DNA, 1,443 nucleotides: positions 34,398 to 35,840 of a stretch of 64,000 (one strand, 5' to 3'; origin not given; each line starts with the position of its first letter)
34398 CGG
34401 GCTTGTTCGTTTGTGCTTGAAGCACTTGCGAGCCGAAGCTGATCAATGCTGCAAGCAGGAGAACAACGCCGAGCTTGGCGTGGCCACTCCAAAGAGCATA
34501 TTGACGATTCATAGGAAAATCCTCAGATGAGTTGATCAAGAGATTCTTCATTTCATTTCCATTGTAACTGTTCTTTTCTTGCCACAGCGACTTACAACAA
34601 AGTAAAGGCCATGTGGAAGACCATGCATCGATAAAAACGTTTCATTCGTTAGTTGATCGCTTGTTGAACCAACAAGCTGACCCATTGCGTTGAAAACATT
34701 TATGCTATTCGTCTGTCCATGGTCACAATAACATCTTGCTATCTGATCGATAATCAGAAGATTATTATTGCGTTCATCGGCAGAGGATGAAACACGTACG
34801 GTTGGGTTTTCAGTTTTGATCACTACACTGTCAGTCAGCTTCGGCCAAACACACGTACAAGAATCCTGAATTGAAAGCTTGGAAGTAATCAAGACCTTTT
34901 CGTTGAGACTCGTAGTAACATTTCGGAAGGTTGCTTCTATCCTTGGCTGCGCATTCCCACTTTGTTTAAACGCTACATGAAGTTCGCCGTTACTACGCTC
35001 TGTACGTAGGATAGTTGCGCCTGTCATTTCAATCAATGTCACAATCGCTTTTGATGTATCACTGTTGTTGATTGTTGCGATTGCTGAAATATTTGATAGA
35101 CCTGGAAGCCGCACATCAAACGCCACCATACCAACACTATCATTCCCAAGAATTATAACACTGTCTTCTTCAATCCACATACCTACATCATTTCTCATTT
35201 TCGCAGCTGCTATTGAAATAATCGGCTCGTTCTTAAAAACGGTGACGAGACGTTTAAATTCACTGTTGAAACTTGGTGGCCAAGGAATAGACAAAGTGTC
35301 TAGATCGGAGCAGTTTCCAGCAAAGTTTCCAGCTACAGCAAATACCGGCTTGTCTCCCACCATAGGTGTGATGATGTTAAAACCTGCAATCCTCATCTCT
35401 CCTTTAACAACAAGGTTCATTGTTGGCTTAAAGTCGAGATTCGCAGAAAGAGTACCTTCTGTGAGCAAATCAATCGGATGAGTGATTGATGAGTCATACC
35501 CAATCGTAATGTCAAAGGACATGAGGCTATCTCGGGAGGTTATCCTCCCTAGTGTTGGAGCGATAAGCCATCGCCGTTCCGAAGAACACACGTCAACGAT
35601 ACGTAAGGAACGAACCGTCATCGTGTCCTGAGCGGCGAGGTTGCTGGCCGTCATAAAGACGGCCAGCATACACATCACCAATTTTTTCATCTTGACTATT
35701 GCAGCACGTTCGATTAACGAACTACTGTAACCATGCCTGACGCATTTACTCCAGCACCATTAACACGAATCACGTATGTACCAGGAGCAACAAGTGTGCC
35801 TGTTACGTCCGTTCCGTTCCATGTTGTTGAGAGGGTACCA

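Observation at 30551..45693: Cluster of T9SS-secreted cohesin-, dockerin- and adhesin-bearing proteins: candidate non-cellulosomal surface complex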

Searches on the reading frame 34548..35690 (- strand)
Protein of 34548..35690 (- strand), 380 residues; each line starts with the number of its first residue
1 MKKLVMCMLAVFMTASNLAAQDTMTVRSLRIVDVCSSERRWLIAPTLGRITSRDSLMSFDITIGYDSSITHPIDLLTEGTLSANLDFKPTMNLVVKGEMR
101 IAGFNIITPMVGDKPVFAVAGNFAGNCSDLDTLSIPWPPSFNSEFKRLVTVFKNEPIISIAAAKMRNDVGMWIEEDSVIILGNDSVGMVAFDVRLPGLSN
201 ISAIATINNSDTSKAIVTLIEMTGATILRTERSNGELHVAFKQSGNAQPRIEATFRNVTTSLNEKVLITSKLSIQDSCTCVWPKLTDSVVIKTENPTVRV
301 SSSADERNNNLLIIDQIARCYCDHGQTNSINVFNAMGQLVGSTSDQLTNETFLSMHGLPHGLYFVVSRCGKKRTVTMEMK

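Call 4: search_protein_families(library=pfam, proteins=[window:34548-35690:-], max_evalue=1)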
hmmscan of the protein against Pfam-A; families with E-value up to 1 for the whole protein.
window:34548-35690:- (380 aa): 3 families
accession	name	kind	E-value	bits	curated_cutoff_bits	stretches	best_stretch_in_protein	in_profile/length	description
PF18962.6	Por_Secre_tail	-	7.8e-06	26.5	27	1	326-373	20-68/75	Secretion system C-terminal sorting domain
PF16912.11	Glu_dehyd_C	-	0.0085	16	34.9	1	171-232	27-87/211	Glucose dehydrogenase C-terminus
PF13585.12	CHU_C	-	0.0095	16.5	27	1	301-369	8-72/86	CHU_C Type IX secretion signal domain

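Call 5: search_protein_families(library=ncbifam, proteins=[window:34548-35690:-], max_evalue=1)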
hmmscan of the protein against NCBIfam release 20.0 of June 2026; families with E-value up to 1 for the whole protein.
window:34548-35690:- (380 aa): 4 families
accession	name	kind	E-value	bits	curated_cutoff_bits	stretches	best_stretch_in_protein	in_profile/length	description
TIGR04183.1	Por_Secre_tail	domain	2.7e-05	24.1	23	1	326-372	19-63/72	T9SS type A sorting domain-containing protein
NF052644.1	T9SS_DNase_Rie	equivalog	0.0027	17.1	260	1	296-372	170-242/251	T9SS-dependent surface endonuclease, AS87_RS02955 family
NF033708.1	T9SS_Cterm_ChiA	domain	0.0097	15.8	40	1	329-376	3-50/55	T9SS sorting signal type C domain-containing protein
NF003087.0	PRK04013.1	equivalog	0.092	11.8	528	1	110-164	104-156/364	acetylornithine/acetyl-lysine aminotransferase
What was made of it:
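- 34548..35690 (-): p380: signal peptide, cohesin domain, second (possibly cohesin-like) beta-sandwich, CTD. TIGR04183 scores 24.1 bits (call 5).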

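Call 7: search_solved_structures(query=window:34548-35690:-, max_evalue=10)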
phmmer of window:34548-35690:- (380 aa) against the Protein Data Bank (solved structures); distinct sequences matched with E-value up to 10: 3.
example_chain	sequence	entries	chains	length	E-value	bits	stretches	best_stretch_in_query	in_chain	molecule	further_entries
8glj_D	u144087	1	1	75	0.11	14.9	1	324-371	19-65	Por secretion system C-terminal sorting domain-containing protein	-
3t8y_A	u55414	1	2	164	0.9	11.9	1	188-267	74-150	Chemotaxis response regulator protein-glutamate methylesterase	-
1awe_A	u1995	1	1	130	1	11.7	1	243-312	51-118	SOS1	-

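Call 20: find_homologous_proteins(query=window:34548-35690:-, max_evalue=0.001)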
Query window:34548-35690:- (380 aa): 41 proteins with E <= 0.001 among 1940 candidates.
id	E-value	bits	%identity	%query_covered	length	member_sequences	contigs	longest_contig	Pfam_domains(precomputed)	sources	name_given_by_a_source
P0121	2.3e-246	834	99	100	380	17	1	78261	-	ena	-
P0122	1.4e-196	671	80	98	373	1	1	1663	-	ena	-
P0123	8.5e-133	461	56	100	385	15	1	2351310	-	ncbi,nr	ncbi:MAG: hypothetical protein IPF59_06055 [Ignavibacteria bacterium]|nr:hypothetical protein [Ignav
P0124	3.8e-128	446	55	100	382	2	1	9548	-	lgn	-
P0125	7.7e-127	441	55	99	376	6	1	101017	-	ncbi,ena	-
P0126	4.8e-124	432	55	98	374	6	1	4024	-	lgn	-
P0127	2.0e-121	424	55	98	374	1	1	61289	-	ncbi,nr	ncbi:MAG: hypothetical protein NTX15_08750 [Candidatus Kapabacteria bacterium]|nr:hypothetical prote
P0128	4.3e-109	383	48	100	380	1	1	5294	-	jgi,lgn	jgi:hypothetical protein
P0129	2.7e-101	357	51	85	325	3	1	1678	-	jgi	jgi:hypothetical protein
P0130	1.1e-95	339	44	99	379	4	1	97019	-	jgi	-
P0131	4.7e-95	337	44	98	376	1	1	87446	-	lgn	-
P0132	1.6e-90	322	45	100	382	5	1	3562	-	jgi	jgi:hypothetical protein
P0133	1.3e-89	319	44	100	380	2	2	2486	-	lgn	-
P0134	1.9e-89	318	44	100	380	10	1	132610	-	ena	-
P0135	3.4e-89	318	45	98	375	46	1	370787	-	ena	-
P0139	9.4e-88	313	43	100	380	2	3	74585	PF18962.8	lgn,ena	-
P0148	1.2e-69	253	39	100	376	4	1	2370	PF18962.8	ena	-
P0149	1.2e-66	243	37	96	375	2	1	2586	PF18962.8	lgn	-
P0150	1.6e-65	240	37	99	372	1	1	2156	PF18962.8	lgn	-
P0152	1.7e-63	233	36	96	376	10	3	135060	PF18962.8,PF16967.12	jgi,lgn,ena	jgi:hypothetical protein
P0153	3.0e-63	232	35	100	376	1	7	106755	PF18962.8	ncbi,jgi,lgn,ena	jgi:hypothetical protein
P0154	8.3e-52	195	34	95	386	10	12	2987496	PF18962.8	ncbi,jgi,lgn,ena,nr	ncbi:MAG: T9SS C-terminal target domain-containing protein [Chlorobi bacterium]|nr:MAG: T9SS type A 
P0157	6.1e-49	185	32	100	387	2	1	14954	PF18962.8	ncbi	-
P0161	8.2e-39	152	33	99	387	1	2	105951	PF18962.8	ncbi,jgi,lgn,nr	ncbi:MAG: hypothetical protein HQ472_08690 [Ignavibacteria bacterium]|nr:hypothetical protein [Ignav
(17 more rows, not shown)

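Call 31: search_protein_families(library=pfam, alignment_id=A2, max_evalue=10)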
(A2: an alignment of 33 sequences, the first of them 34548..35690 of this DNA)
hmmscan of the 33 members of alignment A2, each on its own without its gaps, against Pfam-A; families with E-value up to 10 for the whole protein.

A. member 1, window:34548-35690:- (380 aa): 3 families
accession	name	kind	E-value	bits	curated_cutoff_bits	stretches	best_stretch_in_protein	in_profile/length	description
PF18962.6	Por_Secre_tail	-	7.8e-06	26.5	27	1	326-373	20-68/75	Secretion system C-terminal sorting domain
PF16912.11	Glu_dehyd_C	-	0.0085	16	34.9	1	171-232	27-87/211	Glucose dehydrogenase C-terminus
PF13585.12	CHU_C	-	0.0095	16.5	27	1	301-369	8-72/86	CHU_C Type IX secretion signal domain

B. families by the number of members that match (of 33 scanned): 21 families
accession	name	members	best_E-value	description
PF18962.6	Por_Secre_tail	31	1.2e-07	Secretion system C-terminal sorting domain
PF13585.12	CHU_C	4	0.0095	CHU_C Type IX secretion signal domain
PF16967.11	TcfC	3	7.1e-06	E-set like domain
PF19910.5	DUF6383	2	0.00075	Domain of unknown function (DUF6383)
PF00963.24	Cohesin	1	0.0053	Cohesin domain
PF16912.11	Glu_dehyd_C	1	0.0085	Glucose dehydrogenase C-terminus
PF11589.14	DUF3244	1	0.011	Domain of unknown function (DUF3244)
PF03272.18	Mucin_bdg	1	0.014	Putative mucin or carbohydrate-binding module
PF17547.7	DUF5462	1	0.015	Family of unknown function (DUF5462)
PF12019.13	GspH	1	0.019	Type II transport protein GspH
PF17715.6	DUF5560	1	0.031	Family of unknown function (DUF5560)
PF11064.13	DUF2865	1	0.032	Protein of unknown function (DUF2865)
PF09167.16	DUF1942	1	0.055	Domain of unknown function (DUF1942)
PF16994.11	Glyco_trans_4_5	1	0.062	Glycosyl-transferase family 4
PF00850.24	Hist_deacetyl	1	0.1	Histone deacetylase domain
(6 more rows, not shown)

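Call 32: search_solved_structures(query=A2, max_evalue=10, show_alignments=2)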
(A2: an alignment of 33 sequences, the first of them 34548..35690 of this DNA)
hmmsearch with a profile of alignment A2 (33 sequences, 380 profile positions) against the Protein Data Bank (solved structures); distinct sequences matched with E-value up to 10: 9.
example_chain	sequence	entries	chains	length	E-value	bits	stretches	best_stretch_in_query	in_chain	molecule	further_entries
8glk_D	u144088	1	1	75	0.0019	20.5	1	327-378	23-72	Endonuclease I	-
8glj_D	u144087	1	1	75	0.002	20.4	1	326-378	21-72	Por secretion system C-terminal sorting domain-containing protein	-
5jvk_A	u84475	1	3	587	0.082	15.1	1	317-377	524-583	Uncharacterized protein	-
1pl5_A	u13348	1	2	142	0.55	12.4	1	258-354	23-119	Regulatory protein SIR4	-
5kpe_A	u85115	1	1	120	0.56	12.4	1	161-224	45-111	De novo Beta Sheet Design Protein OR664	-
7pzj_A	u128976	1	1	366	0.73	12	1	278-370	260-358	Lipase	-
9whd_A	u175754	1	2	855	1.5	10.9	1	324-377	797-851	GH167 glycoside hydrolase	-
4nt5_A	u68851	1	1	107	2.3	10.4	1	241-300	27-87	von Willebrand factor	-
9qrv_D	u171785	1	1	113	2.9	10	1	241-300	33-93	von Willebrand factor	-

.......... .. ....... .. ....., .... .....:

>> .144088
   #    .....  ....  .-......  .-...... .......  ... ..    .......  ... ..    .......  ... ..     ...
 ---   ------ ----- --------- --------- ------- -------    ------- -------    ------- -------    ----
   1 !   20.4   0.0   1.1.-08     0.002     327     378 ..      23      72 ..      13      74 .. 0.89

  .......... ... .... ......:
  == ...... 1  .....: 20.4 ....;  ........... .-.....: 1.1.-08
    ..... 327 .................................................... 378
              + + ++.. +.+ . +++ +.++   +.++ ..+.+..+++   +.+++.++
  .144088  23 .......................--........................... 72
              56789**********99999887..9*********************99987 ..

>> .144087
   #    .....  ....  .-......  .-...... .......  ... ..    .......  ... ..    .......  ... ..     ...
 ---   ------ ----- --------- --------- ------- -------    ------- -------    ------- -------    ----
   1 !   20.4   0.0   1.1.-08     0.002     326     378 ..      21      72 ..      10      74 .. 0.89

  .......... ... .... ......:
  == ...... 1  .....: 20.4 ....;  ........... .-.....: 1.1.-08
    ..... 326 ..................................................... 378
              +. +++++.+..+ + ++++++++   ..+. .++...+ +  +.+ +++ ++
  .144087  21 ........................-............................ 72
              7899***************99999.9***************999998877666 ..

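Call 38: predict_structure(alignment_id=A2)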
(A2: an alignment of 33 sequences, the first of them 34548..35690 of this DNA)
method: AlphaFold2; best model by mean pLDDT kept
length: 380 residues; sequences in the alignment: 33
mean_pLDDT: 86.8   pTM: 0.61
mean pLDDT of the five models: 86.8, 86.8, 86.8, 85.4, 85.2
residues with pLDDT >= 90: 241; 70-90: 102; 50-70: 8; < 50: 29
segments of 3 or more residues with pLDDT < 50: 1-20, 299-307
pLDDT, mean of each block of 10 residues (from residue 1): 42 38 89 91 95 93 96 96 93 96 92 96 92 94 89 93 94 95 94 94 96 94 96 93 94 95 94 89 97 74 45 78 77 89 79 84 85 78
secondary structure, 60 per line:
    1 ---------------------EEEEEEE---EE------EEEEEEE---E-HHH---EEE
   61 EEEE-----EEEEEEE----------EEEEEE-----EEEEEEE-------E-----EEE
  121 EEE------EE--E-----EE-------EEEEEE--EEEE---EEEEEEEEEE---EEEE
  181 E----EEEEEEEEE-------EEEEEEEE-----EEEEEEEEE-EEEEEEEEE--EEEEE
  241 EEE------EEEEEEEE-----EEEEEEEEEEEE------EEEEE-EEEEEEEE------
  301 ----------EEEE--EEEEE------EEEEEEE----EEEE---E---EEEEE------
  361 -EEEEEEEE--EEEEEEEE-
elements in order: E22-28 E40-46 E58-64 E70-76 E87-92 E98-104 E118-123 E149-154 E157-160 E164-173 E177-181 E186-194 E202-209 E215-223 E225-233 E236-243 E250-257 E263-274 E281-285 E287-294 E311-314 E317-321 E328-334 E339-342 E350-354 E362-369 E372-379
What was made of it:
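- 34548..35690 (-): The AF2 model has pLDDT 86.8 and three beta-sandwich domains (call 38).
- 34803..35222 (-): Middle beta-sandwich of p380 (aa 157-296), possibly a second diverged cohesin. The domain is well predicted by AF2 (call 38).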

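Call 41: fold_search(model_id=the predicted structure, library=pdb)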
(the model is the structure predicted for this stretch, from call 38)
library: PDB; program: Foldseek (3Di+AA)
matches with E <= 10: 1887; with E <= 0.001: 260
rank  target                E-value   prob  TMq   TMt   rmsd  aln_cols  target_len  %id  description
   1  3is0                  4.9e-09  1.00  0.25  0.25  36.7       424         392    9  Crystal structure of functional region of UafA from Staphylococcus saprophyticus in the presence of cholesterol (released 2010-09-08)
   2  3irz                  5.4e-09  1.00  0.22  0.21  36.1       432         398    9  Crystal structure of functional region of UafA from Staphylococcus saprophyticus in P212121 form (released 2010-09-08)
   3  3irp                  6.3e-09  1.00  0.22  0.21  35.5       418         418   10  Crystal structure of functional region of UafA from Staphylococcus saprophyticus at 1.50 angstrom resolution (released 2010-09-08)
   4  3is1                  1.1e-08  1.00  0.25  0.24  36.6       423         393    9  Crystal structure of functional region of UafA from Staphylococcus saprophyticus in C2 form at 2.45 angstrom resolution (released 2010-09-08)
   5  8beg_B                2.4e-08  1.00  0.27  0.18  17.0       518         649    6  Structure of Ig-like domains from PrgB (released 2022-11-30)
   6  8vdk                  2.5e-08  1.00  0.22  0.20  37.0       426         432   11  Crystal Structure of LPXTG-motif Cell Wall Anchor Domain Protein MSCRAMM_SdrD from Staphylococcus aureus (released 2024-08-07)
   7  10ps                  8.5e-08  1.00  0.24  0.17  36.5       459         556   11  Crystal structure of SdrD A2-A3-B1-B2 domains from Staphylococcus aureus JH1 (released 2026-02-11)
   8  2w1n                  1.2e-07  1.00  0.26  0.41  14.9       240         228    9  cohesin and fibronectin type-III double module construct from the Clostridium perfringens glycoside hydrolase GH84C (released 2009-02-03)
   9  7c7u_A                2.0e-07  1.00  0.20  0.14  29.3       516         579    9  Biofilm associated protein - BSP domain (released 2021-05-12)
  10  7c7u_B                2.2e-07  1.00  0.24  0.17  29.2       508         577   11  Biofilm associated protein - BSP domain (released 2021-05-12)
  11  9e8a_A                3.7e-07  1.00  0.27  0.13  18.6       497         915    8  Integrin aIIbb3 bent conformation from human platelet membrane crude preparation (released 2025-10-15)
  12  4ofq_A                3.9e-07  1.00  0.27  0.30  14.3       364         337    7  Structure of the C-terminal domain of the Streptococcus pyogenes antigen I/II-family protein AspA (released 2014-03-12)
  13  9lr7_B                3.9e-07  1.00  0.25  0.24  16.8       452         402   10  Crystal Structure of the Basal pilin EbpB from Enterococcus faecalis. (released 2025-07-16)
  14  8t2v_A                4.6e-07  1.00  0.26  0.12  19.9       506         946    8  Cryo-EM Structures of Full-length Integrin alphaIIbbeta3 in Native Lipids (released 2023-07-26)
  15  5dz9                  4.8e-07  1.00  0.28  0.31  13.7       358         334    8  Streptococcus agalactiae AgI/II polypeptide BspA C-terminal domain (Mut) (released 2016-06-22)
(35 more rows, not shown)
